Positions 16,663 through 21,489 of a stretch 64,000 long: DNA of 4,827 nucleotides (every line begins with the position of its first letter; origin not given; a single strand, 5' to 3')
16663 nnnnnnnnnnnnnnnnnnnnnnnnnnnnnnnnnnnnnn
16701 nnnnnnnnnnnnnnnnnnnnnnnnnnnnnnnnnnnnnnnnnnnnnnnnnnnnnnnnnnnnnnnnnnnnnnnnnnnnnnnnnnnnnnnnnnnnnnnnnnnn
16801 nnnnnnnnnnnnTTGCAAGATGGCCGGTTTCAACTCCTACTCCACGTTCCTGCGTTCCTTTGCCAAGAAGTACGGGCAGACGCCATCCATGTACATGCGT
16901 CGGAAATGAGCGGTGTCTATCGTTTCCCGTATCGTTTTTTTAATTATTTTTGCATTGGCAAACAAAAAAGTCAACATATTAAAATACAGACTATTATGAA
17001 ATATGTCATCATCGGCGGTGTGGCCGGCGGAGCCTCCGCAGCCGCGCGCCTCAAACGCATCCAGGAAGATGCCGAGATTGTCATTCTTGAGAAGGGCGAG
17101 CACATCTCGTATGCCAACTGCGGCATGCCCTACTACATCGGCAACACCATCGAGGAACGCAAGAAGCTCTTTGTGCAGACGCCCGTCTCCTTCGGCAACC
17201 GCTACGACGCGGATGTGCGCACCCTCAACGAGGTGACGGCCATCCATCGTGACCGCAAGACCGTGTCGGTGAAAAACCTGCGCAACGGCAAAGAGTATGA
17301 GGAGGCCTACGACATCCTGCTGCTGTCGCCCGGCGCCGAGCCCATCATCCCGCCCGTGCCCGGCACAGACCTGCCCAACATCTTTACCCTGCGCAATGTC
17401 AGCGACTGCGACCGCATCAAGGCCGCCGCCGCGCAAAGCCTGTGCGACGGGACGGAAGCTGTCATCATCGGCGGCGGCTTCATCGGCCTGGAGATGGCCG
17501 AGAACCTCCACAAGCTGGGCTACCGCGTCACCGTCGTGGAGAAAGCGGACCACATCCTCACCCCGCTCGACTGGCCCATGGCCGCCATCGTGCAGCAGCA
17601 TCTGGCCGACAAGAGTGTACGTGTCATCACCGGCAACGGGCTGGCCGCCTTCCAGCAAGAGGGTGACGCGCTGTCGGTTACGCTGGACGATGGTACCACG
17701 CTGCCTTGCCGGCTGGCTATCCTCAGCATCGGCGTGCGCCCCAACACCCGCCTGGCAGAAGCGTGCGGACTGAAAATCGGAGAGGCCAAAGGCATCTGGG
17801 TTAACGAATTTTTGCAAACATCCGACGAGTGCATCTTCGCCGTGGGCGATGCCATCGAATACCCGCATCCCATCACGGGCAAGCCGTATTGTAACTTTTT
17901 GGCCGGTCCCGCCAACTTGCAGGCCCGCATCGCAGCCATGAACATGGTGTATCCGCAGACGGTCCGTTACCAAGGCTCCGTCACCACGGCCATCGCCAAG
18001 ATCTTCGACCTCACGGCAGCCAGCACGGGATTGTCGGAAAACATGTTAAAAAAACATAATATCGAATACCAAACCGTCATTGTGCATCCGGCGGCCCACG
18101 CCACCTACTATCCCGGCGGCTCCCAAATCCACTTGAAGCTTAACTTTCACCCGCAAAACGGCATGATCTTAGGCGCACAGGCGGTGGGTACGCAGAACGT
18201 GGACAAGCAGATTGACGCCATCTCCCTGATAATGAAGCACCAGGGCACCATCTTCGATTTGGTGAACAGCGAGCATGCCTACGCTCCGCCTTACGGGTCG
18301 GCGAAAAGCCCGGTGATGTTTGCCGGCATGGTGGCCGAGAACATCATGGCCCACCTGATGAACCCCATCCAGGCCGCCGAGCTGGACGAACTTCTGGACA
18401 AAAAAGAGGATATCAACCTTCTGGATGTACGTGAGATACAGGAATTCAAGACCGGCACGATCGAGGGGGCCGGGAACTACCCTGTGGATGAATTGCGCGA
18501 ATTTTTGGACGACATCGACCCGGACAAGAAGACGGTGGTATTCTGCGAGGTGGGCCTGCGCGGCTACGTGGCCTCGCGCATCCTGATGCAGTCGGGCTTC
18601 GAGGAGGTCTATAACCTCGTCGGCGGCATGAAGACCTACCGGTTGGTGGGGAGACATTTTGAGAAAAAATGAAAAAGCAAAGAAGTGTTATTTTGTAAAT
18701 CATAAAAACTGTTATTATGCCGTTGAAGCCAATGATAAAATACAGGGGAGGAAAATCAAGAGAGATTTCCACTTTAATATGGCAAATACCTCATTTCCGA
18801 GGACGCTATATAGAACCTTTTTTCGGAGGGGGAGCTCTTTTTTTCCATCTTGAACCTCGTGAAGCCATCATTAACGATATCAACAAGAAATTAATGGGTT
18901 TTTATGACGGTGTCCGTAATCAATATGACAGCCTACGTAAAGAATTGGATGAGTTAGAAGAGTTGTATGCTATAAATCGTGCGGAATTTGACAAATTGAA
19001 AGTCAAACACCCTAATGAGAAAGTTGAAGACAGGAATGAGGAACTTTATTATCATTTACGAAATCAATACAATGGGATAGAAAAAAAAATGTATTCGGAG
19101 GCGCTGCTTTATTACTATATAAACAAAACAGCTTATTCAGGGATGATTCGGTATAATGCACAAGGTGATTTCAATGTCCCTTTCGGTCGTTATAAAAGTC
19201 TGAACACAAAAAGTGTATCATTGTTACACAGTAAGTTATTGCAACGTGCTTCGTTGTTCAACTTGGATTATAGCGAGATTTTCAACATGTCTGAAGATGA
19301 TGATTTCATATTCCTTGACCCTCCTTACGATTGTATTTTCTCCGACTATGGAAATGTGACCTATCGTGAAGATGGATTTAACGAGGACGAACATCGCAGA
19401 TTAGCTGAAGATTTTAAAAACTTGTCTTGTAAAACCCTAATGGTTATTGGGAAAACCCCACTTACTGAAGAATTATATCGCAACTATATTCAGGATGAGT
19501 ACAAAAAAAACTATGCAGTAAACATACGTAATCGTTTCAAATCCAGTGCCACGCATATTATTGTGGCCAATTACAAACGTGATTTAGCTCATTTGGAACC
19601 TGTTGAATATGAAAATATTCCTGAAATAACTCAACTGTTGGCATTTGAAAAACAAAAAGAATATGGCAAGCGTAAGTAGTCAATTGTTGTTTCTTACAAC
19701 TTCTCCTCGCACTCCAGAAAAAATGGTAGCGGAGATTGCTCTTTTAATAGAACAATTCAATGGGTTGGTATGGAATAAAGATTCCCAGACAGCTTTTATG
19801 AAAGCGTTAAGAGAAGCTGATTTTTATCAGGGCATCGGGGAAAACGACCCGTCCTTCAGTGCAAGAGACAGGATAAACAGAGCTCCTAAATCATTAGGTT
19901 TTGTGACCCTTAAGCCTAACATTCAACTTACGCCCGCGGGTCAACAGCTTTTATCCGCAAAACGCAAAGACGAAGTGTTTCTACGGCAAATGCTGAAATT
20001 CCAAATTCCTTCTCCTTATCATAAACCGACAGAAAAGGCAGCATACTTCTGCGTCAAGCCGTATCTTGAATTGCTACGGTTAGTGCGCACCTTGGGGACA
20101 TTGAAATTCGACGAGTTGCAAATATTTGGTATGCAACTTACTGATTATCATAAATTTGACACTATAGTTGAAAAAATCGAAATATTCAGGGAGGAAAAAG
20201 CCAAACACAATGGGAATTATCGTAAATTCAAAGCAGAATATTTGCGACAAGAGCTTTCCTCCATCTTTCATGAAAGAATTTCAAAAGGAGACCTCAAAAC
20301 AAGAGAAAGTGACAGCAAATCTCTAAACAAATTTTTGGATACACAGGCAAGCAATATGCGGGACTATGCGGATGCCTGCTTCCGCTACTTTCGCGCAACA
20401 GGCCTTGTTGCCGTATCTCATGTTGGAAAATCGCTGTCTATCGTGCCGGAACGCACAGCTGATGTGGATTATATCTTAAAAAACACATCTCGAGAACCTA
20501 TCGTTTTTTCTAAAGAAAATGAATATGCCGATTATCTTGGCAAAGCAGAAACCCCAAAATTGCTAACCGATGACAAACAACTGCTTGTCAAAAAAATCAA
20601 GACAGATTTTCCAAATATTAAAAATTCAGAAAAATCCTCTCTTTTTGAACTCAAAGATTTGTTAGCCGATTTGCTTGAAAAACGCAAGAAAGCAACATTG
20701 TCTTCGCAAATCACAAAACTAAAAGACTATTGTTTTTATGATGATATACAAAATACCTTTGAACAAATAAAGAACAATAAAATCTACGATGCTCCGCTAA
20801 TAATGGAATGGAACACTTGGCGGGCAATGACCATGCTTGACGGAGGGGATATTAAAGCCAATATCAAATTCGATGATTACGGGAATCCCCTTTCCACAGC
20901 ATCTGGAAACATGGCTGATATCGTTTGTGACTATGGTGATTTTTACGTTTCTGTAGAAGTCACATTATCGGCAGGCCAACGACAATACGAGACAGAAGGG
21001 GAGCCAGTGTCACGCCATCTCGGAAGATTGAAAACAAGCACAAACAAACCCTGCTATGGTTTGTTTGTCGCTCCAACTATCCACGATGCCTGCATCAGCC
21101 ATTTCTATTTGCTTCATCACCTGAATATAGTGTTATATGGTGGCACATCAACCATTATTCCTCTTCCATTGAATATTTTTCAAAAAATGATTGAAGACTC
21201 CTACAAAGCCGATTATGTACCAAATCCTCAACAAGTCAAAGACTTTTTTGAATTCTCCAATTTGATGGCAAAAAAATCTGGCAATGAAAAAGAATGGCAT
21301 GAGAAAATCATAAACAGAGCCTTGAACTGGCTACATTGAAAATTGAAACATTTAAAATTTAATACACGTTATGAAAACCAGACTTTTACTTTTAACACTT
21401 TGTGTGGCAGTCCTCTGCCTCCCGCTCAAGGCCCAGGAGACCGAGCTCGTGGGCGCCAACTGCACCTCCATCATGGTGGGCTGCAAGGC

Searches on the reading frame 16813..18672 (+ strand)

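Call 70: search_protein_families(library=pfam, proteins=[window:16813-18672:+], max_evalue=0.001)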
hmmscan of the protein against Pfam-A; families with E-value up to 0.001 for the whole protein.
window:16813-18672:+ (619 aa): 12 families
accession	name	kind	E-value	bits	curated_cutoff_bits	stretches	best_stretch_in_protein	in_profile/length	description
PF07992.20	Pyr_redox_2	-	1.2e-62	212.4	26.1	1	62-350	1-280/291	Pyridine nucleotide-disulphide oxidoreductase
PF00070.33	Pyr_redox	-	1.2e-19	71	22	1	216-293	2-81/82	Pyridine nucleotide-disulphide oxidoreductase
PF00581.25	Rhodanese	-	2.6e-15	57.1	22.2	1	521-609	2-99/102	Rhodanese-like domain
PF02852.28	Pyr_redox_dim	-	1e-13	51.9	25.3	1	394-494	3-102/110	Pyridine nucleotide-disulphide oxidoreductase, dimerisation domain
PF13450.12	NAD_binding_8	-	6.2e-11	42.9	21.9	1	218-248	1-31/68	NAD(P)-binding Rossmann-like domain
PF13738.12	Pyr_redox_3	-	1.6e-09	37.8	30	1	211-332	162-291/305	Pyridine nucleotide-disulphide oxidoreductase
PF05834.18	Lycopene_cycl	-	1.2e-06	28.3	23.4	0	217-251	3-39/380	Lycopene cyclase protein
PF01266.30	DAO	-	4.6e-06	26.8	27.9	1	216-247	2-33/353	FAD dependent oxidoreductase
PF13454.12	NAD_binding_9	-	2.5e-05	24.7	21.8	0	217-246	1-34/155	FAD-NAD(P)-binding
PF03486.20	HI0933_like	-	6.8e-05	22.9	50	0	215-248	2-35/244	HI0933-like protein Rossmann domain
PF02254.24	TrkA_N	-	0.00029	21.6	23.8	0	217-267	2-52/116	TrkA-N domain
PF00890.30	FAD_binding_2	-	0.0004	20.1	20.4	0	216-246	2-32/414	FAD binding domain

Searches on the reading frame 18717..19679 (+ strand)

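Call 8: search_protein_families(library=pfam, proteins=[window:18717-19679:+], max_evalue=0.001)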
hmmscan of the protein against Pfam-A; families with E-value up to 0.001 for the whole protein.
window:18717-19679:+ (320 aa): 1 family
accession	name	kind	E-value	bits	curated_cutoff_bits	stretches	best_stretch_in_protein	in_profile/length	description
PF02086.21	MethyltransfD12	-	1.9e-39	136.4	22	1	9-261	1-244/253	D12 class N6 adenine-specific DNA methyltransferase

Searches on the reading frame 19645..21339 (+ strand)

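Call 8: search_protein_families(library=pfam, proteins=[window:19645-21339:+], max_evalue=0.001)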
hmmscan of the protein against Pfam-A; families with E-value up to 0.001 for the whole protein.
window:19645-21339:+ (564 aa): 1 family
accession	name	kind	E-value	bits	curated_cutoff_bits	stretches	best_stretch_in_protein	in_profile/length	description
PF09491.16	RE_AlwI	-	3.8e-61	207.9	23.1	1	83-513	2-439/441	AlwI restriction endonuclease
